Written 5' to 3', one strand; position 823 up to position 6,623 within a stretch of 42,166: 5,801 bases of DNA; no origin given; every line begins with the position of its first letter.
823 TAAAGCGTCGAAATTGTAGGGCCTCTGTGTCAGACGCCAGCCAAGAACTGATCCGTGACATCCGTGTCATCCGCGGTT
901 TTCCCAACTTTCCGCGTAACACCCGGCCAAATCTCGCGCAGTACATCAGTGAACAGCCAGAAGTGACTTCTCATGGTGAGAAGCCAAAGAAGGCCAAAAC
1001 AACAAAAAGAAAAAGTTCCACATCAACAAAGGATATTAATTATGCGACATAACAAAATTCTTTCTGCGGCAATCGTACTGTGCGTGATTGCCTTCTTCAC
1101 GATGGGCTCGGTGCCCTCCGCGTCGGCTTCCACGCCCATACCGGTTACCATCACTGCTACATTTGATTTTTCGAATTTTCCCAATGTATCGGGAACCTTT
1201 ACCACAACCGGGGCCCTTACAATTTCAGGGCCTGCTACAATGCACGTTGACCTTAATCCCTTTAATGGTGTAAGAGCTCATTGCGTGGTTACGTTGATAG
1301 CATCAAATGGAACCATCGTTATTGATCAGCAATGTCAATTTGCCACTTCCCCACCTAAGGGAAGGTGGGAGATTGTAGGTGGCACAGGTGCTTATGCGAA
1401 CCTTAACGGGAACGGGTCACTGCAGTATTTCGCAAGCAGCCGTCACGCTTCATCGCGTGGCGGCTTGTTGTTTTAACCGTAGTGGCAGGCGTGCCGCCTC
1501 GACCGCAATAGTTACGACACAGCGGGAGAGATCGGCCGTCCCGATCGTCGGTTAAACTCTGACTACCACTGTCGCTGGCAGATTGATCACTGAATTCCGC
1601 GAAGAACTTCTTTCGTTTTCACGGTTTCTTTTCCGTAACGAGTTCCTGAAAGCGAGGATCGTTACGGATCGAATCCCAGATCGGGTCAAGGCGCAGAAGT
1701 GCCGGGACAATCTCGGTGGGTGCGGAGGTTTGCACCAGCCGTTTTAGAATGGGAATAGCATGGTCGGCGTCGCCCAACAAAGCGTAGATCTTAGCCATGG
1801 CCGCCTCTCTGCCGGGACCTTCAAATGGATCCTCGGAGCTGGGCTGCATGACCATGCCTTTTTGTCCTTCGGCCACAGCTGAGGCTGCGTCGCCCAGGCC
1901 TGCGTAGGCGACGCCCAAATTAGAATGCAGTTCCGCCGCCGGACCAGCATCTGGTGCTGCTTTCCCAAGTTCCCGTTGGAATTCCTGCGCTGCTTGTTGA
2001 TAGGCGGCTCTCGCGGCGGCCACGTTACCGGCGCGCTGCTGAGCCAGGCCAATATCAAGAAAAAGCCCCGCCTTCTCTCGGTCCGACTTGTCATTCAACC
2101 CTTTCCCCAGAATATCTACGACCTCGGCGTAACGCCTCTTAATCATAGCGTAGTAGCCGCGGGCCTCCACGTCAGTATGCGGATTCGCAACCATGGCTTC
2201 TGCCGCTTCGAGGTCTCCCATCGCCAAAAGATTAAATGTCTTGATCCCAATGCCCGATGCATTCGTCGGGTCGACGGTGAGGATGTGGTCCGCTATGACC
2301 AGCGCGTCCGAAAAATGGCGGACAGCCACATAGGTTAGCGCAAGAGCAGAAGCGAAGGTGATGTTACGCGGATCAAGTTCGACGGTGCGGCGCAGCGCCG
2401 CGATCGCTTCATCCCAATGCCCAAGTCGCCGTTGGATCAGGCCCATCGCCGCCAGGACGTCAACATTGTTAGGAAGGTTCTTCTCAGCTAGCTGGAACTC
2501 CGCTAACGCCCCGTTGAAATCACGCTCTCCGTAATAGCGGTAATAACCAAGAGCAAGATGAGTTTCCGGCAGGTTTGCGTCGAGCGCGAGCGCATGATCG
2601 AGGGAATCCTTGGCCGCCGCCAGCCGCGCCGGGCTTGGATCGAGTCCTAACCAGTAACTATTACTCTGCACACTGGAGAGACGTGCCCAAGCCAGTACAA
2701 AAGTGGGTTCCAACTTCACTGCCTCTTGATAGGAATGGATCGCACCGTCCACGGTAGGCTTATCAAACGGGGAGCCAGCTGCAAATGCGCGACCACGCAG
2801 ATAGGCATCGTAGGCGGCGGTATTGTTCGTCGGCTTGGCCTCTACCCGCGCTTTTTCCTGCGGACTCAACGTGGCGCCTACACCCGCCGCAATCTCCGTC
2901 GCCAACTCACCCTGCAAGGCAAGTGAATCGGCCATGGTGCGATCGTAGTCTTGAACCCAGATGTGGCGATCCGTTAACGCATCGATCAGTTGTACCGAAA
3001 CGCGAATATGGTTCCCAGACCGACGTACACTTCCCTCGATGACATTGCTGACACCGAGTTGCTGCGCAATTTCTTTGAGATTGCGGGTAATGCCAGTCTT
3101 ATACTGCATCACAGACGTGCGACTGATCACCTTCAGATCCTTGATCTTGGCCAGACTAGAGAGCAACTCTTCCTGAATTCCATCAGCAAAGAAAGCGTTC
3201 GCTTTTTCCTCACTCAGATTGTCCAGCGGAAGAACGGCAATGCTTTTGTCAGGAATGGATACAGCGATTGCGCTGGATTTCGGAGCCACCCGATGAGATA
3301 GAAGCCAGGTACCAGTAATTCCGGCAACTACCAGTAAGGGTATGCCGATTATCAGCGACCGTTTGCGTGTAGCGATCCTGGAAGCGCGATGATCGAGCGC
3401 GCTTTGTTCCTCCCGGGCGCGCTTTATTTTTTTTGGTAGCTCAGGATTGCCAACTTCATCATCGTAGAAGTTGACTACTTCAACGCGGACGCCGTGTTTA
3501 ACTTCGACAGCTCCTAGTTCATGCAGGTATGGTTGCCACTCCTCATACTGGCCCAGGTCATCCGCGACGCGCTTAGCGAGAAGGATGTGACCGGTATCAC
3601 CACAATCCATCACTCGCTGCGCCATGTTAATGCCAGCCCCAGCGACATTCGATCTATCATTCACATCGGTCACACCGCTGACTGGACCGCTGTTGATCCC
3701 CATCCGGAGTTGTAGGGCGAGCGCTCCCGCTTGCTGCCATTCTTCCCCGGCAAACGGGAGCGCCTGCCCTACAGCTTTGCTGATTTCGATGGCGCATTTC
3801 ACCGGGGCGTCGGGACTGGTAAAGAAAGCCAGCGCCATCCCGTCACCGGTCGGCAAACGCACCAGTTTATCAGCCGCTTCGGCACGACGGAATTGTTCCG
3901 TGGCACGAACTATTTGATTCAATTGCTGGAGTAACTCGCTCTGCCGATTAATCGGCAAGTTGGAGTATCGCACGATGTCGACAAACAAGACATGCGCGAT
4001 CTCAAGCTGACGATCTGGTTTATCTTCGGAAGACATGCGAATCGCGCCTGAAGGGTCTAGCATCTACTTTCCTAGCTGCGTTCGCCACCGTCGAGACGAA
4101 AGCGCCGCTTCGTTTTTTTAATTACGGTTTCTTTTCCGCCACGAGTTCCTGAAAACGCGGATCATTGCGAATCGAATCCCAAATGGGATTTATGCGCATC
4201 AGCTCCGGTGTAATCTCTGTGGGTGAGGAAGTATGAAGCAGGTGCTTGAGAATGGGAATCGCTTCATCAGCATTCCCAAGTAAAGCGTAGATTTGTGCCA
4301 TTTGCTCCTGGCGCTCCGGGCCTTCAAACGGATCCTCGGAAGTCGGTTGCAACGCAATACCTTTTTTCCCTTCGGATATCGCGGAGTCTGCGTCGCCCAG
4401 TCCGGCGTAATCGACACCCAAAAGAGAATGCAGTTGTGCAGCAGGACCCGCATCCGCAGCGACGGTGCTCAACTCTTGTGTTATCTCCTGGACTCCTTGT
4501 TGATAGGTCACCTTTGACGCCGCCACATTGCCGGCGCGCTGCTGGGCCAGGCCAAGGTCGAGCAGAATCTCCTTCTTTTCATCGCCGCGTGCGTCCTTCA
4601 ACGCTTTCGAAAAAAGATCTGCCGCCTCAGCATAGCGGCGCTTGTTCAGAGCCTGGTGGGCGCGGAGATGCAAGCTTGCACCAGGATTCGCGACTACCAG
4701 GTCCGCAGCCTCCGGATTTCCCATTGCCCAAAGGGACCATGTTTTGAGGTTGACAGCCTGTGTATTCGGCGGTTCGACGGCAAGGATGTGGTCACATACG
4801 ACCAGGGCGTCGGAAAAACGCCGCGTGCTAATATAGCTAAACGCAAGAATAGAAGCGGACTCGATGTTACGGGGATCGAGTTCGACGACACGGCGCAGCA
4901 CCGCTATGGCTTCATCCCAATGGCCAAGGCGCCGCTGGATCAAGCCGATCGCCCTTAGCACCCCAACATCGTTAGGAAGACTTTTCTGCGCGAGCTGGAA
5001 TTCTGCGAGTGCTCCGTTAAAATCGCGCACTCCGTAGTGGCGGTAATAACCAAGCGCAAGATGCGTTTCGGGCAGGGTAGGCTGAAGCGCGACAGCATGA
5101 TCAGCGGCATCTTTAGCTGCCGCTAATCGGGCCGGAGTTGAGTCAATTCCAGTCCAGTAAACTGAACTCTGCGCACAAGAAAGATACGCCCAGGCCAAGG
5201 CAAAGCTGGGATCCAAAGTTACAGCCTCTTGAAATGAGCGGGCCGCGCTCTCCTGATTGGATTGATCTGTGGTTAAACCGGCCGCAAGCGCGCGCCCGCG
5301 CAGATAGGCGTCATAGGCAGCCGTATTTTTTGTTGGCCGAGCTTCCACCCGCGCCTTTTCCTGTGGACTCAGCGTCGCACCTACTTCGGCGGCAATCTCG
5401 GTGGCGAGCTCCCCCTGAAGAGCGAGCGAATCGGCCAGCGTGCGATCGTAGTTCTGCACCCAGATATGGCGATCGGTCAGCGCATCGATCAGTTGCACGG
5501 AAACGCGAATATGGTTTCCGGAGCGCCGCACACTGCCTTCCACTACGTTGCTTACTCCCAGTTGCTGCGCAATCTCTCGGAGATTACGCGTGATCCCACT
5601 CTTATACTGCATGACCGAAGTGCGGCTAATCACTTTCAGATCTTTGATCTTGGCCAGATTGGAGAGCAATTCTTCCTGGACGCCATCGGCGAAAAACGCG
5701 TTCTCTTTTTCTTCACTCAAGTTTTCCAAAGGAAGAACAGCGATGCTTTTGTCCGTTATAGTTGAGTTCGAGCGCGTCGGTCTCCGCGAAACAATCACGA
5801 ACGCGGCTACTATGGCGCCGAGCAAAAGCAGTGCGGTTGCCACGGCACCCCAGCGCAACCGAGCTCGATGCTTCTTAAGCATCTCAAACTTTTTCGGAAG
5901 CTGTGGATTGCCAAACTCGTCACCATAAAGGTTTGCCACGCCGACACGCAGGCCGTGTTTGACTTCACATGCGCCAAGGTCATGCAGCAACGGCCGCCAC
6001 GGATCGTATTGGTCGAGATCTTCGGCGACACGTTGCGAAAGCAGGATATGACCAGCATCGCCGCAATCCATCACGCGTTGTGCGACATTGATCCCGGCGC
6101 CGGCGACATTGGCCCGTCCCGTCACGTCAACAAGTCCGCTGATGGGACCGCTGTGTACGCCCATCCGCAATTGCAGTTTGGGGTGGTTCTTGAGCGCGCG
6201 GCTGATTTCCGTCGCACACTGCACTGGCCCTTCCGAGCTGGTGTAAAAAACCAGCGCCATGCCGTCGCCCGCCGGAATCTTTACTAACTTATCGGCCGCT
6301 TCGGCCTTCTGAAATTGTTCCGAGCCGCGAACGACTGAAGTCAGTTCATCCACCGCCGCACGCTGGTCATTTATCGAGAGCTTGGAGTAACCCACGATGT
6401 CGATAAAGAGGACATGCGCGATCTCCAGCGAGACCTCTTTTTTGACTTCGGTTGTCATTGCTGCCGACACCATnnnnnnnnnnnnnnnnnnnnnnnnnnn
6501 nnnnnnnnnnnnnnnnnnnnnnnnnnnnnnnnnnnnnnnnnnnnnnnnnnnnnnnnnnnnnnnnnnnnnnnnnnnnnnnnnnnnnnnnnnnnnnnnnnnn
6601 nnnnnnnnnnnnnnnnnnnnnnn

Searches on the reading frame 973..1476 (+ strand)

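Call 8: search_protein_families(library=pfam, proteins=[window:973-1476:+], max_evalue=0.001)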
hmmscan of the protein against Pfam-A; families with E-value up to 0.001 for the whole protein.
window:973-1476:+ (167 aa): 1 family
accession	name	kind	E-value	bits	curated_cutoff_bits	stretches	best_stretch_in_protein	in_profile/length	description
PF11528.13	DUF3224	-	0.00054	20.2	25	1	105-158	65-120/126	Protein of unknown function (DUF3224)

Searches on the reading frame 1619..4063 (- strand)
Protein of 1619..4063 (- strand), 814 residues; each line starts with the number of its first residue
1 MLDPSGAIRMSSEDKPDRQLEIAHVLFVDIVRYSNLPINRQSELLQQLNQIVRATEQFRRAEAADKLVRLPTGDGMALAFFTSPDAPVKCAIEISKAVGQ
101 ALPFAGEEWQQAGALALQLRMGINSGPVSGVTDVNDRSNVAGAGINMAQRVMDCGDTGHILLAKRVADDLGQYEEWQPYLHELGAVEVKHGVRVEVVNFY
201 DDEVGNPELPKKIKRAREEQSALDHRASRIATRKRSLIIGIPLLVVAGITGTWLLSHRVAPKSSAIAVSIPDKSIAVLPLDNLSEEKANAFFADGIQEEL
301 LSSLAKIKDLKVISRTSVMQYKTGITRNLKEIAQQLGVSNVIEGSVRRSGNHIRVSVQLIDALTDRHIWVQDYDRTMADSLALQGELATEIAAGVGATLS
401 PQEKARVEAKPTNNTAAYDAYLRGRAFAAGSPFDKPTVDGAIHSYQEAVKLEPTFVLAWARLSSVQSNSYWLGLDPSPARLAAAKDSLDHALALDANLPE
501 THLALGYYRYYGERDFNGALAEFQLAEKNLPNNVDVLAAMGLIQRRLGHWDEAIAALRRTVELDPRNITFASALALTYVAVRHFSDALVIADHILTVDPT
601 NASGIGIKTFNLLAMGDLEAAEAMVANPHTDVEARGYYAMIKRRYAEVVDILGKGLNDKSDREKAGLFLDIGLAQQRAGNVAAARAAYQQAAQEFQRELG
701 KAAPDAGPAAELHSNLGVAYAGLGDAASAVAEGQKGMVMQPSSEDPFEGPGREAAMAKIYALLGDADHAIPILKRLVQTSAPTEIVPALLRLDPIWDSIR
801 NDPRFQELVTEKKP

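Call 8: search_protein_families(library=pfam, proteins=[window:1619-4063:-], max_evalue=0.001)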
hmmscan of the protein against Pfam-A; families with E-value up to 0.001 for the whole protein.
window:1619-4063:- (814 aa): 13 families
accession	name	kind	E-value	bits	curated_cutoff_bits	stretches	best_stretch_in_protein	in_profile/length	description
PF07719.23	TPR_2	-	9e-15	53.9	27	1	535-567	2-34/34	Tetratricopeptide repeat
PF13414.12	TPR_11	-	2.3e-13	50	26.8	0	541-579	1-39/42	TPR repeat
PF00515.34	TPR_1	-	2.3e-10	40.2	27.8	0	535-567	2-34/34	Tetratricopeptide repeat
PF13428.12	TPR_14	-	9.4e-09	35.5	23.5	0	535-575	2-42/44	Tetratricopeptide repeat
PF13181.12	TPR_8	-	1.2e-08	34.9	25.7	0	535-567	2-34/34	Tetratricopeptide repeat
PF13431.12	TPR_17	-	1.4e-08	34.7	24.4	0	531-555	10-34/34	Tetratricopeptide repeat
PF13174.12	TPR_6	-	1.9e-07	31.7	26.3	0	540-565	6-31/33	Tetratricopeptide repeat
PF00211.25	Guanylate_cyc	-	2.9e-07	30.7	21.9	1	23-191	9-172/183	Adenylate and Guanylate cyclase catalytic domain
PF13176.12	TPR_7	-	4.7e-07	29.8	27.9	0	537-567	2-34/36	Tetratricopeptide repeat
PF14559.12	TPR_19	-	5.5e-07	30.3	25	1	512-575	3-66/68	Tetratricopeptide repeat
PF13424.12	TPR_12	-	2e-05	25.1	30.1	0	669-732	7-67/77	Tetratricopeptide repeat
PF13432.12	TPR_16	-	2.1e-05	25.3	32.7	0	669-734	1-55/65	Tetratricopeptide repeat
PF13371.12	TPR_9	-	0.00025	21.4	35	0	509-570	4-65/73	Tetratricopeptide repeat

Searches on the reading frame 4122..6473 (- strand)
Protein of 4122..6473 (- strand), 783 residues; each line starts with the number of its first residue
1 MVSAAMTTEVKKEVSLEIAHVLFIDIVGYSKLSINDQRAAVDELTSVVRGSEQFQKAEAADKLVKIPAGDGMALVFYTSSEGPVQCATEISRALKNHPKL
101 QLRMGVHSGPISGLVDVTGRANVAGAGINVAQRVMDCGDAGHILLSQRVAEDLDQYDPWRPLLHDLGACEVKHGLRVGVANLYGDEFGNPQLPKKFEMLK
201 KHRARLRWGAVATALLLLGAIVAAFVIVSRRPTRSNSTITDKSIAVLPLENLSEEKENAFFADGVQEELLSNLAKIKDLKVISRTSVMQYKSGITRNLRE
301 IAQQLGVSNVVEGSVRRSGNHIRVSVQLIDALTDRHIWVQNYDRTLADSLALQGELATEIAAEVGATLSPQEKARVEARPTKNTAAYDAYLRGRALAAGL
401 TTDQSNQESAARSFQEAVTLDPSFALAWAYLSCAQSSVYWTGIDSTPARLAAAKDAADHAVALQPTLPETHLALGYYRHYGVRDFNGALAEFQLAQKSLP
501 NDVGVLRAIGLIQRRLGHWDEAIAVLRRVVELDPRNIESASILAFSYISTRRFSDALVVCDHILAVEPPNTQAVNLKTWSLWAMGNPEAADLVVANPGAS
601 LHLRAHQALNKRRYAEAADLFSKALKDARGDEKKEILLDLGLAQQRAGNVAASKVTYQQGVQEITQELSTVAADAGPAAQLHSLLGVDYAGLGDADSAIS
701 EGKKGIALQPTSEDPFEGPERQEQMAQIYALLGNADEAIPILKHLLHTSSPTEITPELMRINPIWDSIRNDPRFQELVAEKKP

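Call 8: search_protein_families(library=pfam, proteins=[window:4122-6473:-], max_evalue=0.001)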
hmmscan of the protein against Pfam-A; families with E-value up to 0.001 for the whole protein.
window:4122-6473:- (783 aa): 17 families
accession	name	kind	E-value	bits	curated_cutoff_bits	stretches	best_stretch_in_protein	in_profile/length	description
PF07719.23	TPR_2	-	8.9e-21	72.7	27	1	505-536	3-34/34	Tetratricopeptide repeat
PF13428.12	TPR_14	-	3.9e-12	46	23.5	0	505-538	3-36/44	Tetratricopeptide repeat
PF14559.12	TPR_19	-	5.7e-12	46.2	25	1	517-578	5-66/68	Tetratricopeptide repeat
PF00515.34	TPR_1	-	6.6e-12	45.2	27.8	0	509-536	7-34/34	Tetratricopeptide repeat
PF13181.12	TPR_8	-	3.1e-10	39.8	25.7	0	509-536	7-34/34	Tetratricopeptide repeat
PF13414.12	TPR_11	-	7.5e-10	38.8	26.8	0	510-538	1-29/42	TPR repeat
PF13176.12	TPR_7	-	2e-08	34.1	27.9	0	506-534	2-32/36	Tetratricopeptide repeat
PF13431.12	TPR_17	-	4.8e-08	33.1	24.4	0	414-436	2-24/34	Tetratricopeptide repeat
PF13174.12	TPR_6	-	1.2e-07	32.3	26.3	0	509-534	6-31/33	Tetratricopeptide repeat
PF13424.12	TPR_12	-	1.5e-07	31.9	30.1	0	504-533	46-75/77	Tetratricopeptide repeat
PF13371.12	TPR_9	-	4e-07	30.4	35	0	478-542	4-68/73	Tetratricopeptide repeat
PF00211.25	Guanylate_cyc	-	2.6e-06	27.6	21.9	1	21-154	11-156/183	Adenylate and Guanylate cyclase catalytic domain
PF13432.12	TPR_16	-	5.7e-06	27.1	32.7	0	479-536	7-64/65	Tetratricopeptide repeat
PF23914.1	TPR_CcmH_CycH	-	2.8e-05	24.4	42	0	520-571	104-155/158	Cytochrome c-type biogenesis protein H TPR domain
PF12895.13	ANAPC3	-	5.7e-05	23.8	27.2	0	510-559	30-78/82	Anaphase-promoting complex, cyclosome, subunit 3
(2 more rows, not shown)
